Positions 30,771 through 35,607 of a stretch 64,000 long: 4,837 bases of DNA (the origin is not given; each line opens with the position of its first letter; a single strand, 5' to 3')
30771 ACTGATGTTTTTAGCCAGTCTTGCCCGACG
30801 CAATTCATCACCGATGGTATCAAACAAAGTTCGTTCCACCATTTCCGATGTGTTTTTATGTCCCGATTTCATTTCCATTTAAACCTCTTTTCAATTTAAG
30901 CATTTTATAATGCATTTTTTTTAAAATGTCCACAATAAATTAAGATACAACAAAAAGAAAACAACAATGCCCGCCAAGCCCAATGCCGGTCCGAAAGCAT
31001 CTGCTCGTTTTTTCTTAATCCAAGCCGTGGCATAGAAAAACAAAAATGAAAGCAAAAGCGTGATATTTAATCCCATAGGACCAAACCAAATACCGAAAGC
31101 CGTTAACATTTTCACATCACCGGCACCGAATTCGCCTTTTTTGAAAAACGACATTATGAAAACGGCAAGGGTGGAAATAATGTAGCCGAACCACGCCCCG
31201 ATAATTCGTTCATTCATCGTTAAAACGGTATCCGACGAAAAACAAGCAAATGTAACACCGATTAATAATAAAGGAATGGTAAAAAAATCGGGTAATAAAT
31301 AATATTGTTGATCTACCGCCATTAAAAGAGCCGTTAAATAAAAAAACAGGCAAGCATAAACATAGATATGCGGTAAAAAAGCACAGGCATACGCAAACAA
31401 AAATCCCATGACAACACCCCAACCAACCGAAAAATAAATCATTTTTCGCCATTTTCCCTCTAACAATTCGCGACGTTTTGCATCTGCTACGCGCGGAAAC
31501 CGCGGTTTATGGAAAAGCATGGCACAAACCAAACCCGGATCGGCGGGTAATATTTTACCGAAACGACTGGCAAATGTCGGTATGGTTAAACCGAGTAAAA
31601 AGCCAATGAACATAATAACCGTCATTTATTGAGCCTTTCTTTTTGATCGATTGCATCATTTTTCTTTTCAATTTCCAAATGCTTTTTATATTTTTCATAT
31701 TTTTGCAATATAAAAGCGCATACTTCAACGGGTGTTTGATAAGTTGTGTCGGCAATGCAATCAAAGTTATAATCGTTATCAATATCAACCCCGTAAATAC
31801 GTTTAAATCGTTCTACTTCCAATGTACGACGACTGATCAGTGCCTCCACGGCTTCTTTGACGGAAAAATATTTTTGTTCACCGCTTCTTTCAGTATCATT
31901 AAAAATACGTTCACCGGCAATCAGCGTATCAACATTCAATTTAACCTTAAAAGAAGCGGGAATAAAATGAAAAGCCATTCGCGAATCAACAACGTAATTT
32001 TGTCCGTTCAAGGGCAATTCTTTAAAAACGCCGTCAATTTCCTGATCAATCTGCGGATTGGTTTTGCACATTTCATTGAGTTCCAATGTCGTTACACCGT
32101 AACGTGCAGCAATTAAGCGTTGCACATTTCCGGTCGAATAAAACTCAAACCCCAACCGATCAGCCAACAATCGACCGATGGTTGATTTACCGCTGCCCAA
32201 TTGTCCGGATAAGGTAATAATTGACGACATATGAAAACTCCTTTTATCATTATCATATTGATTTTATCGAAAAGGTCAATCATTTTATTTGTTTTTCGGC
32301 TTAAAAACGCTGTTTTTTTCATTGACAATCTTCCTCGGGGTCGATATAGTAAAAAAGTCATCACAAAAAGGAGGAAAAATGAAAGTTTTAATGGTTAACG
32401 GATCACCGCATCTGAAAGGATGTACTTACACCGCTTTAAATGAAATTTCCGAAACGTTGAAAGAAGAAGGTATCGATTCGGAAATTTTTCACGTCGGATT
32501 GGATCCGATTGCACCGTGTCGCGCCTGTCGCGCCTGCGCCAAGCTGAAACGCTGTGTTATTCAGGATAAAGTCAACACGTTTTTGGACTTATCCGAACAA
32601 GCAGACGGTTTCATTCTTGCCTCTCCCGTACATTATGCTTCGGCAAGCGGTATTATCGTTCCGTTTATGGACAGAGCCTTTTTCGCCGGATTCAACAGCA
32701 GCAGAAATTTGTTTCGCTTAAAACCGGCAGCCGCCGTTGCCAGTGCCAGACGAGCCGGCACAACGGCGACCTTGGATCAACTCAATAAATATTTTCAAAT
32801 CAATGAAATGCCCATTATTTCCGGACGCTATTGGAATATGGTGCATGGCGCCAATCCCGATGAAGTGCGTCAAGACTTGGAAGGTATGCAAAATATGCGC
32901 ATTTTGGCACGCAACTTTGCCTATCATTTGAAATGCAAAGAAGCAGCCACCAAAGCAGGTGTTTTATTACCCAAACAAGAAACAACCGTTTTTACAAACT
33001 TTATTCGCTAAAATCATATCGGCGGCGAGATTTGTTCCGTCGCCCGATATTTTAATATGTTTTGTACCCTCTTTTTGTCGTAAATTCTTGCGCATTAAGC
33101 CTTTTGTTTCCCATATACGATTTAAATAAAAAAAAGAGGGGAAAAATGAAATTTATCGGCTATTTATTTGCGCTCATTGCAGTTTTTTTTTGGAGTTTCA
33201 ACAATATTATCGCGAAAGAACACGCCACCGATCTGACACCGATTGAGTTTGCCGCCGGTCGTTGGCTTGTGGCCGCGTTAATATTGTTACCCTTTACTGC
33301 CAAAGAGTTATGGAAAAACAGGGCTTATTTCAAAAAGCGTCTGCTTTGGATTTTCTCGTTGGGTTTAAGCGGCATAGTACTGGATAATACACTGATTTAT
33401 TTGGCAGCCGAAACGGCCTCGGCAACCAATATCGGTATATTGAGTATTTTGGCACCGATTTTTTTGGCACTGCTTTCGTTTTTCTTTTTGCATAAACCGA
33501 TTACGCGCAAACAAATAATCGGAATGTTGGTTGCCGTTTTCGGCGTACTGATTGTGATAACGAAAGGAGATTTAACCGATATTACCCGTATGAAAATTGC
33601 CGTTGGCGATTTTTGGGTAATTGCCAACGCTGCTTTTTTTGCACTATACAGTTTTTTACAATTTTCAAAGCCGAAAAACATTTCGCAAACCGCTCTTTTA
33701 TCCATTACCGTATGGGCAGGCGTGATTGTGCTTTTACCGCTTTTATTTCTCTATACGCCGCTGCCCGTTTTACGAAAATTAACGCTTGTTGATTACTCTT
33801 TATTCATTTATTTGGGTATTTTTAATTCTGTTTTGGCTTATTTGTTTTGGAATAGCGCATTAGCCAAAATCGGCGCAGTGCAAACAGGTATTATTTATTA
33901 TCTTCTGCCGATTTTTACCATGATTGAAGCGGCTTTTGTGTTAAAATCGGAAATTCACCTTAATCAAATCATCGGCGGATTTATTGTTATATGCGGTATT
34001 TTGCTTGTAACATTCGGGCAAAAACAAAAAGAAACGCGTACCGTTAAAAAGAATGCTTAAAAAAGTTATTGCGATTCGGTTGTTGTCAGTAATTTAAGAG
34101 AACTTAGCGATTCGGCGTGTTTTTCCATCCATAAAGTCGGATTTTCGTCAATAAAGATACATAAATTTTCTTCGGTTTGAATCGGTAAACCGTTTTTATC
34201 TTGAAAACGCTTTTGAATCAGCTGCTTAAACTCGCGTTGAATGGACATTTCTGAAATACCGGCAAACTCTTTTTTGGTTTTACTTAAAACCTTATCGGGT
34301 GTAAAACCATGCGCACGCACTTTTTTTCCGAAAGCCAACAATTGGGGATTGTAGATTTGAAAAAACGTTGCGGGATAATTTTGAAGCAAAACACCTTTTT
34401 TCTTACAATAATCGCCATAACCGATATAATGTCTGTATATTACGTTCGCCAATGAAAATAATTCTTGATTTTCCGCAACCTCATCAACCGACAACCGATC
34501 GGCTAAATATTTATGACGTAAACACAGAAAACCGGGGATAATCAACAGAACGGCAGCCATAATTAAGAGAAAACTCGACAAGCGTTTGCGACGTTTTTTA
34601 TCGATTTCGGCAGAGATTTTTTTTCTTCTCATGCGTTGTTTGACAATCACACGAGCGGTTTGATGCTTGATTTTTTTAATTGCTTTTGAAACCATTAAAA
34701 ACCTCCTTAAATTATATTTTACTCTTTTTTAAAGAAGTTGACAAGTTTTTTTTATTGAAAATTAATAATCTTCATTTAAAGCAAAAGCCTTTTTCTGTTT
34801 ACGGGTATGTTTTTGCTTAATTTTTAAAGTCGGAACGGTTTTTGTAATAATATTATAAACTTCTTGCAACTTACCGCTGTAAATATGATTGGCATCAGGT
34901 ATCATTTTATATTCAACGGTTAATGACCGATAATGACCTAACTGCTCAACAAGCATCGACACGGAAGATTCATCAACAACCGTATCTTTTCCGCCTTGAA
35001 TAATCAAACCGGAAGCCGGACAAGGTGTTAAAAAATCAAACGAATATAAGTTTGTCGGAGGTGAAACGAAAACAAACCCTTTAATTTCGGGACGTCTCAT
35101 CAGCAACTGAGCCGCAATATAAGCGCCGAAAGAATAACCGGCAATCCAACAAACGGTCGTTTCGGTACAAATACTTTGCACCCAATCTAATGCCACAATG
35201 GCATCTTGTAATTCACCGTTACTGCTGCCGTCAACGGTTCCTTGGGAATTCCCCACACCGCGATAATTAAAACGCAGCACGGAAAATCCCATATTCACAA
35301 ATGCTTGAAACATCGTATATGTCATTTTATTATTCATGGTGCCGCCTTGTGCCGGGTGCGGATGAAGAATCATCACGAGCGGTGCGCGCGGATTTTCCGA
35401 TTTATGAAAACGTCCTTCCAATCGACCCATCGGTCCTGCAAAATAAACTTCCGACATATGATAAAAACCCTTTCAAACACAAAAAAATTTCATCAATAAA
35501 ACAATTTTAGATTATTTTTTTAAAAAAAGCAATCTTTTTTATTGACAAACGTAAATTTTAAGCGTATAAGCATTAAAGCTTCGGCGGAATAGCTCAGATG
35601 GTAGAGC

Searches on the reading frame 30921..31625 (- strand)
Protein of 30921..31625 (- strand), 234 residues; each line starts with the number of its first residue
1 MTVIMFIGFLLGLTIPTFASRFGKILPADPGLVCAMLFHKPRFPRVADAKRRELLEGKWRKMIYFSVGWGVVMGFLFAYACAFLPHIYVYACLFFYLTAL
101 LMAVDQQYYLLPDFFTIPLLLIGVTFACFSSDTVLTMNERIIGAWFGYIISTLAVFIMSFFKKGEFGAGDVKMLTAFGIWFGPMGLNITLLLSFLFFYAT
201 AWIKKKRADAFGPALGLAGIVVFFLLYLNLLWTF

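Call 31: search_protein_families(library=pfam, proteins=[window:30921-31625:-], max_evalue=0.00001)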
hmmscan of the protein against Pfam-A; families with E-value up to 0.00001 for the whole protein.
window:30921-31625:- (234 aa): 1 family
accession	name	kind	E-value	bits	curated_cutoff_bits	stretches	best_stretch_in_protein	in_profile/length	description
PF01478.23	Peptidase_A24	-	1.6e-14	54.7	26.5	1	92-197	1-99/104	Type IV leader peptidase family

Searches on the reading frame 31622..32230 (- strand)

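Call 31: search_protein_families(library=pfam, proteins=[window:31622-32230:-], max_evalue=0.00001)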
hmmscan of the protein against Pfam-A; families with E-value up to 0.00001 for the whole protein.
window:31622-32230:- (202 aa): 4 families
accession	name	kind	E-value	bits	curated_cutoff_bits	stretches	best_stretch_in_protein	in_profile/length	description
PF13189.12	Cytidylate_kin2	-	8.1e-15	55.9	28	1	4-163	1-175/176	Cytidylate kinase-like family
PF02224.24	Cytidylate_kin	-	2.5e-08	34.3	26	1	5-42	1-38/211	Cytidylate kinase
PF13238.12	AAA_18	-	6.8e-08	33.5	29.4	1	5-123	1-122/128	AAA domain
PF13207.12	AAA_17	-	5.1e-07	30.5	27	1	9-85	2-80/136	AAA domain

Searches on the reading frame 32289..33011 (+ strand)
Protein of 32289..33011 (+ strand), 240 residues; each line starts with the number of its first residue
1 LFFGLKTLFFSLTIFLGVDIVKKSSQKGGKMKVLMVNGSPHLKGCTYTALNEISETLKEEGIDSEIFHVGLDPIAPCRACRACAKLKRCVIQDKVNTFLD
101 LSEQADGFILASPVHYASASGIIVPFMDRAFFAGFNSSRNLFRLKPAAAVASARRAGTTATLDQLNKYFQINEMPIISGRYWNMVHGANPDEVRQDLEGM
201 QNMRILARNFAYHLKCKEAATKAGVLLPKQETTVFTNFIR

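Call 31: search_protein_families(library=pfam, proteins=[window:32289-33011:+], max_evalue=0.00001)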
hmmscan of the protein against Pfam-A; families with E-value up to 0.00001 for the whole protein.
window:32289-33011:+ (240 aa): 1 family
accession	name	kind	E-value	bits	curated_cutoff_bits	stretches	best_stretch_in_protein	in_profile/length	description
PF03358.20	FMN_red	-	3.9e-28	98.4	24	1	31-187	1-150/152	NADPH-dependent FMN reductase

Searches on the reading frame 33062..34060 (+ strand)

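Call 31: search_protein_families(library=pfam, proteins=[window:33062-34060:+], max_evalue=0.00001)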
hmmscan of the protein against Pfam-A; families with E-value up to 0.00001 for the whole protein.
window:33062-34060:+ (332 aa): 1 family
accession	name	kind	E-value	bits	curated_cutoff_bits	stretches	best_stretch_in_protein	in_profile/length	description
PF00892.27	EamA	-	1e-43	149.3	28.2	2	32-166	2-134/135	EamA-like transporter family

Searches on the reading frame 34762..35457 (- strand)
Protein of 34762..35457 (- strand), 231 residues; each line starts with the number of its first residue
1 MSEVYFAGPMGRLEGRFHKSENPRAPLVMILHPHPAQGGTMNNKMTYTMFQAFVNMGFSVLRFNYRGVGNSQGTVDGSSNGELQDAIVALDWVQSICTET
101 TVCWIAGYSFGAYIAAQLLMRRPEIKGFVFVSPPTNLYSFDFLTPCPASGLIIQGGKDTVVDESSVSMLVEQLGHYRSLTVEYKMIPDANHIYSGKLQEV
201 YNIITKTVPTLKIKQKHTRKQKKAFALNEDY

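Call 31: search_protein_families(library=pfam, proteins=[window:34762-35457:-], max_evalue=0.00001)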
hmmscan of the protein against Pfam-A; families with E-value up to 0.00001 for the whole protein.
window:34762-35457:- (231 aa): 5 families
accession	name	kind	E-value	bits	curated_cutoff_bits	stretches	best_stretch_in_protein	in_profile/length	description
PF12146.15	Hydrolase_4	-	9.1e-12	45.2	27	1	48-135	22-111/239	Serine aminopeptidase, S33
PF00561.26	Abhydrolase_1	-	2.6e-10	40.8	25.8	1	38-137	8-106/245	alpha/beta hydrolase fold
PF02129.25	Peptidase_S15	-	3.8e-10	40.4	23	1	23-139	17-134/262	X-Pro dipeptidyl-peptidase (S15 family)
PF20408.4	Abhydrolase_11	-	4.9e-07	30.1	27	1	30-194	5-168/193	Alpha/beta hydrolase domain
PF00326.27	Peptidase_S9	-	6.9e-07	29.4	22.6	0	49-140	6-104/213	Prolyl oligopeptidase family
